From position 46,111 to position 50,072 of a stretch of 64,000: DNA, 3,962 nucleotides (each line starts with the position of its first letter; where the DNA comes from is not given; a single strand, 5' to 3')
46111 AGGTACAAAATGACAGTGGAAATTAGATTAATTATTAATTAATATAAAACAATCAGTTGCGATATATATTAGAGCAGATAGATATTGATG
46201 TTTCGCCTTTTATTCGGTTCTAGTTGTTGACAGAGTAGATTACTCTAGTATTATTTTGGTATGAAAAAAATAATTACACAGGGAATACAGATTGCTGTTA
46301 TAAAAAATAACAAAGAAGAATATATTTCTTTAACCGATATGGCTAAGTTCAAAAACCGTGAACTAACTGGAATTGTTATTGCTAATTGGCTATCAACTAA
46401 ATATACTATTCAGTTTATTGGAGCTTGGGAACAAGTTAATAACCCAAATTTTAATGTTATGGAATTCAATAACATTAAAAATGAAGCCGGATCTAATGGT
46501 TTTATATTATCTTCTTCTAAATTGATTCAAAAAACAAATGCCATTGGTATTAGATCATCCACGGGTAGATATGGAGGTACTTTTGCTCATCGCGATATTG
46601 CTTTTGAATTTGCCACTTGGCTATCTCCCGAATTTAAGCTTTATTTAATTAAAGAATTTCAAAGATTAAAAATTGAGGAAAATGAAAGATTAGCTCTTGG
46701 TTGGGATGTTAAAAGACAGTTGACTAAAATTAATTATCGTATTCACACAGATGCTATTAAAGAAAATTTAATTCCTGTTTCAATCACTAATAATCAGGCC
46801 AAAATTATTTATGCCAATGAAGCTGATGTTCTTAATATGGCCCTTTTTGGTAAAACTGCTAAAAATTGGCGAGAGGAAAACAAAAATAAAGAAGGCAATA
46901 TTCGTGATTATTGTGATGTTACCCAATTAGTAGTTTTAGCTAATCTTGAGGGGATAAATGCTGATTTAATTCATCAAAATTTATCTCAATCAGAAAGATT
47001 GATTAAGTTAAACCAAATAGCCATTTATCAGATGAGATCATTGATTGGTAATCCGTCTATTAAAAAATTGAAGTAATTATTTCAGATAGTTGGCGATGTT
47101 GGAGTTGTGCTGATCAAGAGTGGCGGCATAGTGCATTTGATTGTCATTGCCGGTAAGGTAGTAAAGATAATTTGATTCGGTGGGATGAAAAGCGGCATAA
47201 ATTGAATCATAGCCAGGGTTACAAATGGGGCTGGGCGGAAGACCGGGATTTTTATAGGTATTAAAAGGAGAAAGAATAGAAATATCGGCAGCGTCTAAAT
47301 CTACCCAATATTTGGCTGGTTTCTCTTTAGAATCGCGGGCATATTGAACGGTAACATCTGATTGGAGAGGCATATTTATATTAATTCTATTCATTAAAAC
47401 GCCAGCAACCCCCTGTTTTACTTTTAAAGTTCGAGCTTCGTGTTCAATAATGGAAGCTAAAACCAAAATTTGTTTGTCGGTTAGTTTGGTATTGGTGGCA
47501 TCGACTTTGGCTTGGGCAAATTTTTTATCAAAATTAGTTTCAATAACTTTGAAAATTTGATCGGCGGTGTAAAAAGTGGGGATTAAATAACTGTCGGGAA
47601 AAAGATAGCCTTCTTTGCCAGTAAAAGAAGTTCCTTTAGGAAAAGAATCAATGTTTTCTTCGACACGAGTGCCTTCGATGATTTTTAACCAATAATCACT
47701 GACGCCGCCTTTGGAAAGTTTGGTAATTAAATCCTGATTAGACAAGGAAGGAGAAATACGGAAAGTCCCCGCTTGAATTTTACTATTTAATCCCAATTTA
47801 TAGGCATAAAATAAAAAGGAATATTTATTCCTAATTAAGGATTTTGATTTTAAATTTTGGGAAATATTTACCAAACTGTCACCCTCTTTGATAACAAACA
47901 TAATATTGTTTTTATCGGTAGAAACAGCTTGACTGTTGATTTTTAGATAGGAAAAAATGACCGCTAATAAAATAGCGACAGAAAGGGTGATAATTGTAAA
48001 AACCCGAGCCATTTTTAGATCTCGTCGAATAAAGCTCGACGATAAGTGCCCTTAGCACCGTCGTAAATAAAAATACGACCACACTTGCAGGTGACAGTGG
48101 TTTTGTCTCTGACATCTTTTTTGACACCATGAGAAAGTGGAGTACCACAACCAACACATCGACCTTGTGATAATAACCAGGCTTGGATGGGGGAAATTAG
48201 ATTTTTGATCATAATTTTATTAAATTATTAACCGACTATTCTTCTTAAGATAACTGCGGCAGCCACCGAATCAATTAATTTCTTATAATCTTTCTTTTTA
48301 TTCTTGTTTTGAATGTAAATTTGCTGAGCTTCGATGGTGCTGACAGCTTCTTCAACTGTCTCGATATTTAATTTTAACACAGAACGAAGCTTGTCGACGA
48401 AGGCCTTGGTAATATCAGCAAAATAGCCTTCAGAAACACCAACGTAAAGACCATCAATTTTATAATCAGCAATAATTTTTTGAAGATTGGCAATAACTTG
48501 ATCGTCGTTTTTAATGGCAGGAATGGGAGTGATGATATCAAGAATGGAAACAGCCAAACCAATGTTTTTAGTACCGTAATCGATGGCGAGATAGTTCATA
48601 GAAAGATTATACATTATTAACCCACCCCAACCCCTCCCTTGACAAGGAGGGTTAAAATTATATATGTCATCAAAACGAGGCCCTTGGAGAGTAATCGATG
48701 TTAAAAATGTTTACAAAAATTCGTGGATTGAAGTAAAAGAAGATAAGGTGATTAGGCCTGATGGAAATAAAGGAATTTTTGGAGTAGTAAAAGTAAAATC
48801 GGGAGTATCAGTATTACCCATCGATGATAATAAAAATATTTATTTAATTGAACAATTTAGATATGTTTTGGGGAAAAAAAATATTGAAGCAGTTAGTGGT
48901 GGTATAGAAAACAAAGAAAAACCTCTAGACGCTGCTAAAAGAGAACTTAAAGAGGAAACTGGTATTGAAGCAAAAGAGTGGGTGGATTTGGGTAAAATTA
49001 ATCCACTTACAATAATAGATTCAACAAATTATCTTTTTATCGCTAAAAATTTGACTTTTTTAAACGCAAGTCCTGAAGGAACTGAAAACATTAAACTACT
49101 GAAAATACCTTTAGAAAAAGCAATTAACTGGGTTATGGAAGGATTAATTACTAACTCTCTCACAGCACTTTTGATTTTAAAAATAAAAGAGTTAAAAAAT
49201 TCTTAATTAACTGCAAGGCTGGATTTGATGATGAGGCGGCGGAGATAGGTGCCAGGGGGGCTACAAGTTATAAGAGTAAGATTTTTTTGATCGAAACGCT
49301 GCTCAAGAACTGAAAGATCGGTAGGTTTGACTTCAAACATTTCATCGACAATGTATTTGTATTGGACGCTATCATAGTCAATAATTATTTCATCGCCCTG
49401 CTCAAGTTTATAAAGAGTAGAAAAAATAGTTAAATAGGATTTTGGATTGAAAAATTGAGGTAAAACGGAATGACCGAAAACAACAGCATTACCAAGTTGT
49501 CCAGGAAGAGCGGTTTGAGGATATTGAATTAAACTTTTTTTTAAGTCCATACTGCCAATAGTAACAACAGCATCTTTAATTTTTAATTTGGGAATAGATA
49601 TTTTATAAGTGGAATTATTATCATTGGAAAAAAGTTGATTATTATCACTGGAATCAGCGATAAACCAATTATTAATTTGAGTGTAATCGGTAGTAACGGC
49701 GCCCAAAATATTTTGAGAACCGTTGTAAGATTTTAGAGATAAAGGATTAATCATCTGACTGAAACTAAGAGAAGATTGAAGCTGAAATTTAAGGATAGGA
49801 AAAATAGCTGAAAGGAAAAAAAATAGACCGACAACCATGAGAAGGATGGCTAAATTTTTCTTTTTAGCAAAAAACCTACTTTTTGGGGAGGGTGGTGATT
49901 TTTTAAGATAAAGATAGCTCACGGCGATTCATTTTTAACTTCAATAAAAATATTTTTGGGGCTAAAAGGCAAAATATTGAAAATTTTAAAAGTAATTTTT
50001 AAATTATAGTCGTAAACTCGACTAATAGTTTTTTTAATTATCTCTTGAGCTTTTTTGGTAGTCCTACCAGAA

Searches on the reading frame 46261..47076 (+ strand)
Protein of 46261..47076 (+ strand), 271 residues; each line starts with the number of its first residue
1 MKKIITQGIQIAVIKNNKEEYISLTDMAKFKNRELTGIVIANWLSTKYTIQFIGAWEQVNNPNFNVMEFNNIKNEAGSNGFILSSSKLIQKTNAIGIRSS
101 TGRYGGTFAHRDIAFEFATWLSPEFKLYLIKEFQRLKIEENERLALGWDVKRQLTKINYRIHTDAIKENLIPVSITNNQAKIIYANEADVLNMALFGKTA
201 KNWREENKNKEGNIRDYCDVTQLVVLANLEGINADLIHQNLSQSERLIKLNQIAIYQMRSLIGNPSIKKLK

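Call 44: search_protein_families(library=pfam, proteins=[window:46261-47076:+], max_evalue=0.001)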
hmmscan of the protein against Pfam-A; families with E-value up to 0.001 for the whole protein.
window:46261-47076:+ (271 aa): 1 family
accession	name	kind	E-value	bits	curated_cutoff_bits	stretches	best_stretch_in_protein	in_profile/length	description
PF04383.19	KilA-N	-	1e-19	70.8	23.8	1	11-137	7-105/107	KilA-N domain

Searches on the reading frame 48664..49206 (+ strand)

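Call 45: search_protein_families(library=pfam, proteins=[window:48664-49206:+], max_evalue=0.001)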
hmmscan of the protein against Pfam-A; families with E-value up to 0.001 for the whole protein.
window:48664-49206:+ (180 aa): 1 family
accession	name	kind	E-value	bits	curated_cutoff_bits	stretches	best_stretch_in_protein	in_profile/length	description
PF00293.34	NUDIX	-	4.4e-11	43.4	21.1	1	46-112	4-69/134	NUDIX domain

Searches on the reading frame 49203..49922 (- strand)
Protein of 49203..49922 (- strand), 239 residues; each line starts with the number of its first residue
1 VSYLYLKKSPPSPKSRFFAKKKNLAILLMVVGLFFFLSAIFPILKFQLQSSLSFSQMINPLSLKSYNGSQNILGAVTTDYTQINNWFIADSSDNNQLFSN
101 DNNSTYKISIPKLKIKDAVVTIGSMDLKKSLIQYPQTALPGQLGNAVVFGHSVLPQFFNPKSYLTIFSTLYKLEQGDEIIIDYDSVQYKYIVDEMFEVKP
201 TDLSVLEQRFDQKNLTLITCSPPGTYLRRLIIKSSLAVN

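Call 45: search_protein_families(library=pfam, proteins=[window:49203-49922:-], max_evalue=0.001)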
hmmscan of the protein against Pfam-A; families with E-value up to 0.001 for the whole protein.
window:49203-49922:- (239 aa): 1 family
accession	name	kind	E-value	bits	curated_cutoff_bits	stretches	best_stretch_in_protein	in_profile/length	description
PF04203.18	Sortase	-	1e-24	87.1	26.6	1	108-236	1-124/125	Sortase domain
